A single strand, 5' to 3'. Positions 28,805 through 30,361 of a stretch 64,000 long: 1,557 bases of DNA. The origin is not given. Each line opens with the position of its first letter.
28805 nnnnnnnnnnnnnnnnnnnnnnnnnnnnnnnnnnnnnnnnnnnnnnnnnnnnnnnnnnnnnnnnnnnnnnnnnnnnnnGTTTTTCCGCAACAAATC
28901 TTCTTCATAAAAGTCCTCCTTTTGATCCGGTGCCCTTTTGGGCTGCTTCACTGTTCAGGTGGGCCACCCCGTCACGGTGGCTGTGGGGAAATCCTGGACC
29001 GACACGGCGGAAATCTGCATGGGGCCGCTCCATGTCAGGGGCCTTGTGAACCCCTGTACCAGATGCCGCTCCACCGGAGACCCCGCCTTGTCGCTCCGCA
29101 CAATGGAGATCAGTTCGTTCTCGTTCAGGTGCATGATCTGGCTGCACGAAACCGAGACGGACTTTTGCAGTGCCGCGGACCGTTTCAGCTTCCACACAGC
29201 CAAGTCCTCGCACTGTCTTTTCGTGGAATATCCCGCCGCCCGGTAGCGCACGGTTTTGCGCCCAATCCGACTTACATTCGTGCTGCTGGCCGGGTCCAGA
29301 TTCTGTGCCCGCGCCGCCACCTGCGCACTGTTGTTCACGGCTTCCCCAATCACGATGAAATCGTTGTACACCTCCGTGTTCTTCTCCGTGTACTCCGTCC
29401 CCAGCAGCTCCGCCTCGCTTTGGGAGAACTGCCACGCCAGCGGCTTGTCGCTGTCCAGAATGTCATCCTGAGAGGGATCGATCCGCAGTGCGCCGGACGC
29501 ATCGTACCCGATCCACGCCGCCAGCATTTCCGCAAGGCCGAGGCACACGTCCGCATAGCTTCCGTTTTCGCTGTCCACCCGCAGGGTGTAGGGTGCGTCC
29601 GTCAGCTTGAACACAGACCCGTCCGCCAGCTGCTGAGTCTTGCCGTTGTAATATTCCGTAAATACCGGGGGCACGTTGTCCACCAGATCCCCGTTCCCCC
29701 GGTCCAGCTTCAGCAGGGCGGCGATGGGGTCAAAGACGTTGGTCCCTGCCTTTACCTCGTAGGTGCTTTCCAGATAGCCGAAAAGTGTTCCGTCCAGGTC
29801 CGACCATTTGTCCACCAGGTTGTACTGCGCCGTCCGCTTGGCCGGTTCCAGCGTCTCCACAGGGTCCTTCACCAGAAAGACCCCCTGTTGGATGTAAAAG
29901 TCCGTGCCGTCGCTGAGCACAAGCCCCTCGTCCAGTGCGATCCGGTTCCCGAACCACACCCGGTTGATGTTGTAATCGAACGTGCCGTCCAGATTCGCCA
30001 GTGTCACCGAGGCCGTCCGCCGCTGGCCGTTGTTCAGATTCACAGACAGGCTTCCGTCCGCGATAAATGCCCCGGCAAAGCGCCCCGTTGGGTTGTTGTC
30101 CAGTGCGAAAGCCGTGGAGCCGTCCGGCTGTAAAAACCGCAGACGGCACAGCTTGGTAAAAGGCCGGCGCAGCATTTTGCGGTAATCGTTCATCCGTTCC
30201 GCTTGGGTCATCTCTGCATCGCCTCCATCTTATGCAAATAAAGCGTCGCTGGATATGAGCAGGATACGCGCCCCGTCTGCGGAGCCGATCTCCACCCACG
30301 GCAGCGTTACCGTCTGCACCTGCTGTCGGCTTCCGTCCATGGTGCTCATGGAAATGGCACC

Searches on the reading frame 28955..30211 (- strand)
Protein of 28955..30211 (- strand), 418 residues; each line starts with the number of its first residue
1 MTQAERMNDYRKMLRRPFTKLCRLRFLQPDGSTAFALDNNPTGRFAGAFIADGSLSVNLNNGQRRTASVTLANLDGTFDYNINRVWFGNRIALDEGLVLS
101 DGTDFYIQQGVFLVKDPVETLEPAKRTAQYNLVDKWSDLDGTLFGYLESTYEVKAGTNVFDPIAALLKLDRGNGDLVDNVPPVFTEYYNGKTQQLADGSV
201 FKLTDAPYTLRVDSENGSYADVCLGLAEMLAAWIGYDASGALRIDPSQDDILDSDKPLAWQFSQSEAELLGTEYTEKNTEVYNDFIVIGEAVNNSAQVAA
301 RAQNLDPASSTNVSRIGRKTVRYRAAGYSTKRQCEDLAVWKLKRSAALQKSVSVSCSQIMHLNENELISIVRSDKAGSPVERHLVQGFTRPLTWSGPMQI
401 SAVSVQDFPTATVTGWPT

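Call 13: search_protein_families(library=pfam, proteins=[window:28955-30211:-], max_evalue=0.001)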
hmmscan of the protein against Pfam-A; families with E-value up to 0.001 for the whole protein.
window:28955-30211:- (418 aa): 0 families

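Call 15: search_protein_families(library=phrogs, proteins=[window:28955-30211:-], max_evalue=0.001)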
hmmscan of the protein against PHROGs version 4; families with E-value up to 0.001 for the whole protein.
window:28955-30211:- (418 aa): 2 families
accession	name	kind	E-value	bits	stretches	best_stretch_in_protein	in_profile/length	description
phrog_1887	-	tail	5.2e-37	129.1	1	8-401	290-651/670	tail protein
phrog_26795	-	unknown function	0.00011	21.8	1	236-325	558-646/728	-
